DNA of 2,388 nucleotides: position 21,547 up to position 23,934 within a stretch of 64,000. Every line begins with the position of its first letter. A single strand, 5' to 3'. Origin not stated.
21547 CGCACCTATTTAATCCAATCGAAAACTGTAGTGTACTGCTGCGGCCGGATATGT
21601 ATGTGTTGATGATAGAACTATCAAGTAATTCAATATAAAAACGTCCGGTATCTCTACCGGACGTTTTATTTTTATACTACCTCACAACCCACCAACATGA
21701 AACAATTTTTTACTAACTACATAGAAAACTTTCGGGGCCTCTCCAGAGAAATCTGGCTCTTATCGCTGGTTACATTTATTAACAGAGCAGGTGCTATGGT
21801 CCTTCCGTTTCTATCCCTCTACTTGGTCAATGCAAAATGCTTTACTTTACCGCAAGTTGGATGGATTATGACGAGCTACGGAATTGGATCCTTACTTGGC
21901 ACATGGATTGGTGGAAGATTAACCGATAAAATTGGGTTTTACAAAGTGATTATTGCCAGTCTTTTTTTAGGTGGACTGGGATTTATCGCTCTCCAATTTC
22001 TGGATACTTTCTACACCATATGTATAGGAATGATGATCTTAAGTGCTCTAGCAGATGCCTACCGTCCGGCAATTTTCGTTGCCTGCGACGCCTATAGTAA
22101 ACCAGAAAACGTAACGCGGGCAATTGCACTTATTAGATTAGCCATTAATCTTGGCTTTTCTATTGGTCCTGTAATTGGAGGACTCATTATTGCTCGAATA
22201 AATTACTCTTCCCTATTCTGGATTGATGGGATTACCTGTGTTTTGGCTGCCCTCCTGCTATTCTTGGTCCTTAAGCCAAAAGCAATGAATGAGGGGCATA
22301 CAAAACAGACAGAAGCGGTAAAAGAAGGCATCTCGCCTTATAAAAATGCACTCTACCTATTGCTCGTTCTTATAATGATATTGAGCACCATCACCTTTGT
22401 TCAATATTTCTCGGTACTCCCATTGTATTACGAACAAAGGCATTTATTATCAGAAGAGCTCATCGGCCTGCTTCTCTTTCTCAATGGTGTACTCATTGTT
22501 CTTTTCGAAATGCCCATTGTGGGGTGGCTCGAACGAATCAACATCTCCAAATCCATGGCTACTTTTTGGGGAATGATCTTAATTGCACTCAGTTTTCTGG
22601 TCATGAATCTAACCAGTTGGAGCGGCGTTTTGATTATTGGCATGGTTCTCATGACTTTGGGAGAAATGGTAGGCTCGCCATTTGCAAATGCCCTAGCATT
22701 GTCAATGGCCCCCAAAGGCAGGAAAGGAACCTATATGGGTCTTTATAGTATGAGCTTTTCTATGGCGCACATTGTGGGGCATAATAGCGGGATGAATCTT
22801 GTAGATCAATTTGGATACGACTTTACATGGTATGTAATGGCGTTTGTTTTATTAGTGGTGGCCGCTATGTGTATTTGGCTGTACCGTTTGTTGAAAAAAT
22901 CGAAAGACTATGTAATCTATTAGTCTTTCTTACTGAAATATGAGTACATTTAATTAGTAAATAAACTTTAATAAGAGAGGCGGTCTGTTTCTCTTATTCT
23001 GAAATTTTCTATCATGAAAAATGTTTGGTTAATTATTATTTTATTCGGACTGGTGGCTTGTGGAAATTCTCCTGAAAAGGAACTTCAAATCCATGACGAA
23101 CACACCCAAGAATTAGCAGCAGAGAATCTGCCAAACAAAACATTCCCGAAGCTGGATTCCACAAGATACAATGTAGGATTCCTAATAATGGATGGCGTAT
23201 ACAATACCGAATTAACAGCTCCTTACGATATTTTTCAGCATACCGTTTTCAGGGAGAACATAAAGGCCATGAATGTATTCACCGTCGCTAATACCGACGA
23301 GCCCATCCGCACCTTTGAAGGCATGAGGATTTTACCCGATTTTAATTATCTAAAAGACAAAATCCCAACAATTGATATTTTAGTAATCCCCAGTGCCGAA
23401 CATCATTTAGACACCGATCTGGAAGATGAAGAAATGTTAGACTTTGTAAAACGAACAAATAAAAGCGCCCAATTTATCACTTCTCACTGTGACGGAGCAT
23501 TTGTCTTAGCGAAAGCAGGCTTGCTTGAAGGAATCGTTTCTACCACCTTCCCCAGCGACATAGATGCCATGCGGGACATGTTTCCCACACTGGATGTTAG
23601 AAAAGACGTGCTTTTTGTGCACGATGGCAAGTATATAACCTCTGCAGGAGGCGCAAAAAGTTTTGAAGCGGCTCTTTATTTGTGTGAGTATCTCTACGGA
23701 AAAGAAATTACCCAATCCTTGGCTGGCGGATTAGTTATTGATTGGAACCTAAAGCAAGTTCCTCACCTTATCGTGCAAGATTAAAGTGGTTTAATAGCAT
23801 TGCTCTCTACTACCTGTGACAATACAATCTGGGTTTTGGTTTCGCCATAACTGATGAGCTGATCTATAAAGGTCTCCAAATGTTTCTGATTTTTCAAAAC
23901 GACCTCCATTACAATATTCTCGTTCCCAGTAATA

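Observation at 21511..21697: Cysteine-codon leader peptide attenuator upstream of an MFS transporter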

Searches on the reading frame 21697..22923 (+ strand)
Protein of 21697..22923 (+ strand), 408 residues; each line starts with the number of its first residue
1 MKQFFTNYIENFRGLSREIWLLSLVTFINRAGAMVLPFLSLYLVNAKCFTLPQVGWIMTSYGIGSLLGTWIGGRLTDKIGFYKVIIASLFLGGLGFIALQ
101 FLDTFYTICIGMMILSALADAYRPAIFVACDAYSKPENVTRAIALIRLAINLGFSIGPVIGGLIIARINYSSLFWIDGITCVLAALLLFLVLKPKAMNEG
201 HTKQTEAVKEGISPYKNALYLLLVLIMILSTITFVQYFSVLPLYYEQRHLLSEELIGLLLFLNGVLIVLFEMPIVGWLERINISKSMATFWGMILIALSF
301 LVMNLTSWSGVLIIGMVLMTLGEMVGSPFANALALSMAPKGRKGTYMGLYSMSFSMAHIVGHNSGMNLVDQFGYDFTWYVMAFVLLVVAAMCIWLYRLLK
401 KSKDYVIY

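Call 6: search_protein_families(library=pfam, proteins=[window:21697-22923:+])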
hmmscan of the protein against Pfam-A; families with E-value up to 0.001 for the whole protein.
window:21697-22923:+ (408 aa): 2 families
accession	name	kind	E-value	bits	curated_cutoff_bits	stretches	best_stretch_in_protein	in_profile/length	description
PF07690.21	MFS_1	-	2.7e-59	201.3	33.4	2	22-361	1-346/347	Major Facilitator Superfamily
PF05977.19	MFS_3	-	0.0001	21.4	27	1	135-225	133-224/524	Transmembrane secretion effector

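Call 7: find_related_loci(query=window:21697-22923:+, collection=genome_contigs, flank=3000)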
Query window:21697-22923:+ (408 aa) in genome_contigs; peptide patterns used: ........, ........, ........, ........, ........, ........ (x = any residue, [..] = any of these).
19 stretches matched a pattern; 4 encode a relative of the query (tblastn E <= 1e-3); 4 distinct loci.
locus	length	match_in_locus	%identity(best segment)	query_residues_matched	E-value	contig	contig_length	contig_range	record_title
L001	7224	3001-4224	69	1-406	0e+0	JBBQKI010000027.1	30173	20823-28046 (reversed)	MAG: Flavobacteriales bacterium isolate Co_metawrap_619 Cmw_619_k141_20051423_length_30173_cov_20.8791, whole genome sho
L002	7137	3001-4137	75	1-381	0e+0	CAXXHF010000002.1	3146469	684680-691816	MAG: Flavobacteriaceae bacterium isolate 65c7f6c6-2e97-46b5-8994-3e36db38eb29 genome assembly, contig: contig_2, whole g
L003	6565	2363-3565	51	1-404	5e-133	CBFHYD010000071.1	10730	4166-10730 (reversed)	MAG: Winogradskyella sp. isolate Co_bin_197_strict genome assembly, contig: Co_bin_197_strict_c71, whole genome shotgun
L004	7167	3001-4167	53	12-403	2e-132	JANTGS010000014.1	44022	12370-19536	MAG: Flavobacteriaceae bacterium isolate bin10082 c_000000000424, whole genome shotgun sequence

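Call 13: search_protein_families(library=ncbifam, proteins=[window:21697-22923:+], max_evalue=0.01)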
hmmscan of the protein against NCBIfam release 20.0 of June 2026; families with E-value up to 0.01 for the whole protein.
window:21697-22923:+ (408 aa): 35 families (the best 25 are shown)
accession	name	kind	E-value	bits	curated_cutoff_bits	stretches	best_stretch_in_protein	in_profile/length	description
TIGR00880.1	2_A_01_02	superfamily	4.3e-17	62.5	131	2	55-193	1-139/141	multidrug resistance protein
TIGR00899.1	2A0120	subfamily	4.5e-16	58.9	522.3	1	25-262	5-243/375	sugar efflux transporter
TIGR00900.1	2A0121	subfamily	7.7e-16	58.4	319.6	2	100-372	85-363/364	H+ Antiporter protein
NF033135.1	cmx_cmrA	equivalog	7.9e-14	51.5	400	1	16-187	200-372/374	Cmx/CmrA family chloramphenicol efflux MFS transporter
NF053757.1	BclibactTpBcbE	equivalog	1.8e-13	50.2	600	1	33-386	19-379/394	bacillibactin exporter BcbE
TIGR00711.1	efflux_EmrB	subfamily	1.1e-12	47.4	230.2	2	50-202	35-185/485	DHA2 family efflux MFS transporter permease subunit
TIGR00710.1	efflux_Bcr_CflA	subfamily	5.4e-12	45.8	200.9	1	53-390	41-380/385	Bcr/CflA family efflux MFS transporter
NF012175.1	tet_MFS_L_K_45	equivalog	9.6e-12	44.4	650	1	19-197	3-181/444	Tet(L)/Tet(K)/Tet(45) family tetracycline efflux MFS transporter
TIGR00893.1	2A0114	subfamily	5.2e-11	42.1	395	1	53-395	30-397/399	D-galactonate transporter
NF012185.0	tet_MFS_L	exception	9.7e-11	41.2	925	1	19-207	17-204/457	tetracycline efflux MFS transporter Tet(L)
TIGR00881.1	2A0104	subfamily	4.9e-10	39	407.75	2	71-211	49-190/379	phosphoglycerate transporter protein PgtP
NF008650.1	PRK11646.1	equivalog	2.2e-09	36.8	469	1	34-392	28-379/400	multidrug efflux MFS transporter MdtH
NF007472.0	PRK10054.1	equivalog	2.8e-09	36.5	582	1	23-392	16-379/395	efflux MFS transporter YdeE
NF008586.0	PRK11551.1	equivalog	5.5e-09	35.5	410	1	52-348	50-347/406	3-(3-hydroxy-phenyl)propionate transporter MhpT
NF007792.0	PRK10489.1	equivalog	1.1e-08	34.6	324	1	53-397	53-400/419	enterobactin transporter EntS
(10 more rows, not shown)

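Call 14: find_homologous_proteins(query=window:21697-22923:+, max_evalue=1e-20)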
Query window:21697-22923:+ (408 aa): 6391 proteins with E <= 1e-20 among 8000 candidates; the best 120 are listed.
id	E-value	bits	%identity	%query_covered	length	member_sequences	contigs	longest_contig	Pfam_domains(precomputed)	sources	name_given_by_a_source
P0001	3.9e-261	884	100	100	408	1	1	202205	PF07690.22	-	-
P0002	5.5e-202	689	77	93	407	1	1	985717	PF07690.22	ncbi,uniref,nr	ncbi:MFS transporter [Aureisphaera sp. CAU 1614]|uniref:MFS transporter n=1 Tax=Halomarinibacterium 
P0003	4.9e-201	686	77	93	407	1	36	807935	PF07690.22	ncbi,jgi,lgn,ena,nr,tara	ncbi:MAG: MFS transporter [Flavobacteriaceae bacterium]|nr:MFS transporter [Flavobacteriaceae bacter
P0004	6.6e-201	686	76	95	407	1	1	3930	PF07690.22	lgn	-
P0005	6.9e-201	686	76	93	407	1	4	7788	PF07690.22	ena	-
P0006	3.5e-200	684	76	93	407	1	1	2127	PF07690.22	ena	-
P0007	4.0e-200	683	76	93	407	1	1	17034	PF07690.22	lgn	-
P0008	5.6e-200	683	76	93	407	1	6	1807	PF07690.22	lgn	-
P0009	5.5e-199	680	72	100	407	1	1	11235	PF07690.22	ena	-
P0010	9.2e-199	679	73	99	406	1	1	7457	PF07690.22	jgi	-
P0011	1.8e-198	678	76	93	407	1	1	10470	PF07690.22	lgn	-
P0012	4.8e-198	677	74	99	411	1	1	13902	PF07690.22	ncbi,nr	ncbi:MAG: MFS transporter [Flavobacteriaceae bacterium]|nr:MFS transporter [Flavobacteriaceae bacter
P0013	1.1e-197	675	74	100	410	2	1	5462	PF05977.20,PF07690.22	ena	-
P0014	9.5e-197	672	72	100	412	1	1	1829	PF07690.22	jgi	jgi:predicted MFS family arabinose efflux permease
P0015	3.3e-196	670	72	100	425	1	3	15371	PF07690.22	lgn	-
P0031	2.0e-192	658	72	99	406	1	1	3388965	PF07690.22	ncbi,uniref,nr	ncbi:MFS transporter [Rasiella rasia]|uniref:MFS transporter n=1 Tax=Rasiella rasia TaxID=2744027 Re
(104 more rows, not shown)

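Call 16: find_related_loci(query=A1, collection=metagenome_contigs, flank=1500)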
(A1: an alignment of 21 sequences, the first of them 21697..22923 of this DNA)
Query A1 (408 aa) in metagenome_contigs; peptide patterns used: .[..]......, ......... (x = any residue, [..] = any of these).
600 stretches matched a pattern (row limit reached: there are more); 562 encode a relative of the query (tblastn E <= 1e-3); the best 80 are kept; 80 distinct loci.
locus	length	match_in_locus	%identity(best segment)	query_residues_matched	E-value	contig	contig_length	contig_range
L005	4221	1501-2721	71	1-408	0e+0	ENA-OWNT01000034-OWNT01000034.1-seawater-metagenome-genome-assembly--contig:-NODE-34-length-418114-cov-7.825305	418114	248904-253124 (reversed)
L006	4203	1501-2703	71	1-402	0e+0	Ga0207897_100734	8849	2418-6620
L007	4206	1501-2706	73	1-403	0e+0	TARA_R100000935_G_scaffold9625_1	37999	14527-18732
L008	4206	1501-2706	73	1-403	0e+0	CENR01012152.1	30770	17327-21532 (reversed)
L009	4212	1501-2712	71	1-405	0e+0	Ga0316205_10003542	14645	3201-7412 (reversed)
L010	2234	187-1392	70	1-403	0e+0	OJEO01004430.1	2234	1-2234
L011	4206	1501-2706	68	1-402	0e+0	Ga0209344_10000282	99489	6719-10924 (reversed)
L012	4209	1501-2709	70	1-404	0e+0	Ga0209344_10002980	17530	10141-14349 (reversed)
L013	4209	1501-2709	68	1-404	0e+0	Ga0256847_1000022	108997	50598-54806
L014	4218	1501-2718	68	1-407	0e+0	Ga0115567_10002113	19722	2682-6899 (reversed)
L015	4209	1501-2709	67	1-403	0e+0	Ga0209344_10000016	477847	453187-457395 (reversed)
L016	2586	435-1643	67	1-403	0e+0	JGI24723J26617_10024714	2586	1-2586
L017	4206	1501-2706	72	1-403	0e+0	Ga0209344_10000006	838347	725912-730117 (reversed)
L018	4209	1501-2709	67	1-404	0e+0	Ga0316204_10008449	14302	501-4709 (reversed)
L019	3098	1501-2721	67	1-408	0e+0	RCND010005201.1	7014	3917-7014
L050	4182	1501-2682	54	1-401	1e-142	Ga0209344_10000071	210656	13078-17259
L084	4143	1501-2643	54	1-384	2e-137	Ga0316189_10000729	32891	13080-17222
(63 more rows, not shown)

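Call 42: search_solved_structures(query=window:21697-22923:+, max_evalue=0.001)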
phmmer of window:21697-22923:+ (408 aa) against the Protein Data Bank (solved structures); distinct sequences matched with E-value up to 0.001: 22.
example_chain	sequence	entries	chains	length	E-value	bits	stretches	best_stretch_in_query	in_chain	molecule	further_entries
8t6a_A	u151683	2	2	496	5.4e-11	45.7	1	24-199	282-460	Synaptic vesicular amine transporter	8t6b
8t69_A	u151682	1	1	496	1.1e-10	44.7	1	24-199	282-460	Synaptic vesicular amine transporter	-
8wll_A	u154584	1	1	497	3.7e-10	42.9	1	24-206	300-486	Synaptic vesicular amine transporter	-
8wlj_A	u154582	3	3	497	4.2e-10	42.8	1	24-206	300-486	Synaptic vesicular amine transporter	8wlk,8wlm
8x3k_A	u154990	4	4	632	5.5e-10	42.4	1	25-199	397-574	Soluble cytochrome b562,Synaptic vesicular amine transporter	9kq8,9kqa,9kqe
3wdo_A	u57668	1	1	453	1.3e-09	41.1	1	15-387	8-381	MFS Transporter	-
8thr_A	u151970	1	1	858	2.5e-09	40.2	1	25-199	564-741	fluorescent protein mVenus,Synaptic vesicular amine transporter,GFP nano body,Synaptic ves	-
8ucj_A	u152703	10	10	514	3.4e-09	39.7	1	24-199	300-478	Synaptic vesicular amine transporter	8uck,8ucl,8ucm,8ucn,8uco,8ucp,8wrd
8xoa_A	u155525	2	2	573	4.6e-09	39.3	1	24-195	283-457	Synaptic vesicular amine transporter,Synaptic vesicular amine transporter,transporterA | Synaptic vesicular amine transporter,transporter B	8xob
8jsw_A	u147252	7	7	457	8.7e-09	38.4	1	24-194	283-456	Synaptic vesicular amine transporter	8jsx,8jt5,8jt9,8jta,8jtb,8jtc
8xiu_A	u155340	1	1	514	1.6e-08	37.5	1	24-198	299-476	XlVMAT2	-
8xo9_A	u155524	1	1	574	1.7e-08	37.5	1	24-195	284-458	Synaptic vesicular amine transporter,Synaptic vesicular amine transporter,transporter A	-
8tgg_A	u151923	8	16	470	6.3e-06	29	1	25-199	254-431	Chromaffin granule amine transporter | VMAT1 dimer in unbound form and with reserpine | VMAT1 dimer with reserpine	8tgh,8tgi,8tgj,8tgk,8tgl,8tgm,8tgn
8ttg_A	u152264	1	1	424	4.6e-05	26.2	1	17-362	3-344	Quinolone resistance protein NorA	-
8tte_A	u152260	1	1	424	4.7e-05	26.1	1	17-362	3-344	Quinolone resistance protein NorA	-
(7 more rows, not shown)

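Call 52: find_homologous_proteins(query=L084:1501-2643:+, max_evalue=1e-30)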
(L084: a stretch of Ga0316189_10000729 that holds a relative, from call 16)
Query L084:1501-2643:+ (381 aa): 5928 proteins with E <= 1e-30 among 8000 candidates; the best 120 are listed.
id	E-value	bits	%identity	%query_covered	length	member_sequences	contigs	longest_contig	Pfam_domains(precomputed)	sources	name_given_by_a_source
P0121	2.0e-231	786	95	100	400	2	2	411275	PF05977.20,PF07690.22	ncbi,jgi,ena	jgi:predicted MFS family arabinose efflux permease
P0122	6.0e-231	784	94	100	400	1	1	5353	PF05977.20,PF12832.14,PF07690.22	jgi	-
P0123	4.1e-230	782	94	100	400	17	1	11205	PF05977.20,PF07690.22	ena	-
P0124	1.2e-229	780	94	100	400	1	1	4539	PF05977.20,PF12832.14,PF07690.22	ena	-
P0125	5.3e-229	778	94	100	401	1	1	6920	PF05977.20,PF07690.22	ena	-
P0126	1.3e-228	777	94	100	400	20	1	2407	PF05977.20,PF12832.14,PF07690.22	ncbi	-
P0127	3.8e-228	775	92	100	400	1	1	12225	PF05977.20,PF12832.14,PF07690.22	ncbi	ncbi:MAG: MFS transporter [Maribacter sp.]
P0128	1.0e-218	744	89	99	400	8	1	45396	PF05977.20,PF07690.22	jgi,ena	-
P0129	1.5e-218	743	89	99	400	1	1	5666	PF05977.20,PF07690.22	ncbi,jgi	-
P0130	7.9e-214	728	85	100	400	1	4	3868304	PF05977.20,PF07690.22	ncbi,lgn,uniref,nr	ncbi:MDR family MFS transporter [Maribacter sp. HTCC2170]|uniref:MDR family MFS transporter n=1 Tax=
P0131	7.2e-213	725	92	94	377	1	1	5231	PF05977.20,PF12832.14,PF07690.22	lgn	-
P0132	8.8e-213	724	92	94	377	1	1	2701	PF05977.20,PF12832.14,PF07690.22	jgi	-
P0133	2.0e-211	720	84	100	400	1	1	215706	PF12832.14,PF07690.22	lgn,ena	-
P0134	6.2e-210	715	83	100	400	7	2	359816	PF05977.20,PF12832.14,PF07690.22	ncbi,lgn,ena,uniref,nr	ncbi:MFS transporter [Maribacter sp. TH_r10]|uniref:MDR family MFS transporter n=1 Tax=Maribacter sp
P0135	1.4e-209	714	84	100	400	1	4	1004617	PF05977.20,PF07690.22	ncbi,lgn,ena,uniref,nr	ncbi:MFS transporter [Maribacter polysiphoniae]|uniref:MFS transporter n=1 Tax=Maribacter polysiphon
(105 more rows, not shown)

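Call 53: find_homologous_proteins(query=L050:1501-2682:+, max_evalue=1e-30)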
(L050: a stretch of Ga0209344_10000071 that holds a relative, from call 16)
Query L050:1501-2682:+ (394 aa): 7089 proteins with E <= 1e-30 among 8000 candidates; the best 120 are listed.
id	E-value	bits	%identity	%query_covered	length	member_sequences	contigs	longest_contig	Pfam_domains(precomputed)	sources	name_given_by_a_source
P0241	4.2e-252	854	100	100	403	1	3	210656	PF05977.20,PF07690.22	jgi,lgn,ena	-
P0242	1.1e-242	823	95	100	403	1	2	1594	PF05977.20,PF07690.22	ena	-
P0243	1.2e-237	806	92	100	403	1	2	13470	PF05977.20,PF07690.22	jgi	-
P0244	2.2e-237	805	92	100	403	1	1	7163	PF05977.20,PF07690.22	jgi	-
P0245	2.4e-236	802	93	100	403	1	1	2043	PF05977.20,PF07690.22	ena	-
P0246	2.1e-235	799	91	100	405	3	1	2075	PF05977.20,PF07690.22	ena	-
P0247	1.1e-213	727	84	100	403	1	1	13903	PF05977.20,PF07690.22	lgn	-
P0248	6.2e-209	712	80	100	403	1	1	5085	PF05977.20,PF07690.22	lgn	-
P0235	1.9e-205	700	81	98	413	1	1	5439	PF05977.20,PF07690.22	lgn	-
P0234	1.9e-205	700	81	98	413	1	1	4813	PF05977.20,PF07690.22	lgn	-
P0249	5.1e-205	699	78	100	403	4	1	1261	PF05977.20,PF07690.22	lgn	-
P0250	5.6e-205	699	79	100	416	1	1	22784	PF05977.20,PF07690.22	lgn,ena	-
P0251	2.5e-204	697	79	100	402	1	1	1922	PF05977.20,PF07690.22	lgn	-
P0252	2.6e-204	697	79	100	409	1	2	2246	PF05977.20,PF07690.22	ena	-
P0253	3.0e-204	696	78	100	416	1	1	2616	PF05977.20,PF07690.22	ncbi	-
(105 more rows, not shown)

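Call 56: find_encoding_contigs(protein=P0130, flank=4000, max_places=1)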
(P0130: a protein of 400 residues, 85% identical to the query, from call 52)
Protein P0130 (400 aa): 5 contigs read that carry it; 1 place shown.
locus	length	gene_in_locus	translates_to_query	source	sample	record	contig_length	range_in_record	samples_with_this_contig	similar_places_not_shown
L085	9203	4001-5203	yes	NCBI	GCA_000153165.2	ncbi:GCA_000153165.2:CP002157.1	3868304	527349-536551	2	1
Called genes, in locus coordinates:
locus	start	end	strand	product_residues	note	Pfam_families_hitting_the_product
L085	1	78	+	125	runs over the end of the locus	PF02537:CRCB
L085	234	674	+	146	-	PF00543:P-II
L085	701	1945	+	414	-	PF00909:Ammonium_transp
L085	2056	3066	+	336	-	PF07642:BBP2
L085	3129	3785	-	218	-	PF07920:DUF1684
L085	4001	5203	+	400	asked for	PF05977:MFS_3 (weak), PF07690:MFS_1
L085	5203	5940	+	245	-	PF01965:DJ-1_PfpI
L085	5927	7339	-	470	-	-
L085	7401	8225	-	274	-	PF05552:MS_channel_1st_1 (weak), PF00924:MS_channel_2nd, PF21082:MS_channel_3rd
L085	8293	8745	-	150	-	PF13404:HTH_AsnC-type, PF13412:HTH_24, PF01037:AsnC_trans_reg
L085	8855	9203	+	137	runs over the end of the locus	-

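Call 57: find_encoding_contigs(protein=P0031, flank=4000, max_places=1)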
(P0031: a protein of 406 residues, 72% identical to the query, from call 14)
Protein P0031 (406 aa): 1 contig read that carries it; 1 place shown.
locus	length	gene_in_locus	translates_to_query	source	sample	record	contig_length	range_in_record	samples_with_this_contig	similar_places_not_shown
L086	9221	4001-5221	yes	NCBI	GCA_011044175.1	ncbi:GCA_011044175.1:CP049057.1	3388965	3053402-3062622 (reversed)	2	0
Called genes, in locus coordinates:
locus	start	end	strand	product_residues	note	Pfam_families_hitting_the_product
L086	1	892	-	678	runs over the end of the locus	PF03571:Peptidase_M49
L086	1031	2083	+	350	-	PF10604:Polyketide_cyc2, PF08327:AHSA1 (weak), PF06445:GyrI-like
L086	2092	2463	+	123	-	PF02537:CRCB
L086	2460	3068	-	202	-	PF07920:DUF1684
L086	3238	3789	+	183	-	-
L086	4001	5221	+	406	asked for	PF07690:MFS_1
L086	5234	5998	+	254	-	PF01965:DJ-1_PfpI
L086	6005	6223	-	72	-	-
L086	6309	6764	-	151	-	PF01047:MarR, PF13404:HTH_AsnC-type, PF13412:HTH_24, PF01037:AsnC_trans_reg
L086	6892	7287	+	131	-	-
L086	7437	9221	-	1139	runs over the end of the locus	PF02310:B12-binding, PF03308:MeaB, PF01642:MM_CoA_mutase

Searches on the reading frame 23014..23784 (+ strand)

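Call 6: search_protein_families(library=pfam, proteins=[window:23014-23784:+])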
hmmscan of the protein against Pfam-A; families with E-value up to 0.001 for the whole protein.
window:23014-23784:+ (256 aa): 1 family
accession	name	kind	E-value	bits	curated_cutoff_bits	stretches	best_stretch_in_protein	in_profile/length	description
PF01965.30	DJ-1_PfpI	-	1.3e-17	64.6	26.6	1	54-222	3-161/165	DJ-1/PfpI family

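Call 67: search_protein_families(library=ncbifam, proteins=[window:23014-23784:+], max_evalue=0.001)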
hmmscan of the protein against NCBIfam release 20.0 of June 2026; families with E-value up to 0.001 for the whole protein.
window:23014-23784:+ (256 aa): 5 families
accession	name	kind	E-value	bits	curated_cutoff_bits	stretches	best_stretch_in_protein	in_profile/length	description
NF006902.0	PRK09393.1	equivalog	1.3e-22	80.4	425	1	88-243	46-198/327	transcriptional regulator FtrA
TIGR01383.1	not_thiJ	equivalog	5.5e-15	55.5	131.25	1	56-237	4-178/180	DJ-1 family glyoxalase III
NF052371.1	TransRegGbdRPseu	equivalog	2.3e-14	53.2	480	1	49-237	14-197/365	choline metabolism transcriptional regulator GbdR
TIGR01382.1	PfpI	subfamily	1.9e-05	24.3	139.05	1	56-186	4-128/169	DJ-1/PfpI/YhbO family deglycase/protease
NF008605.0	PRK11574.1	equivalog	3.5e-05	23.6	252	1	80-242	27-187/196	protein deglycase YajL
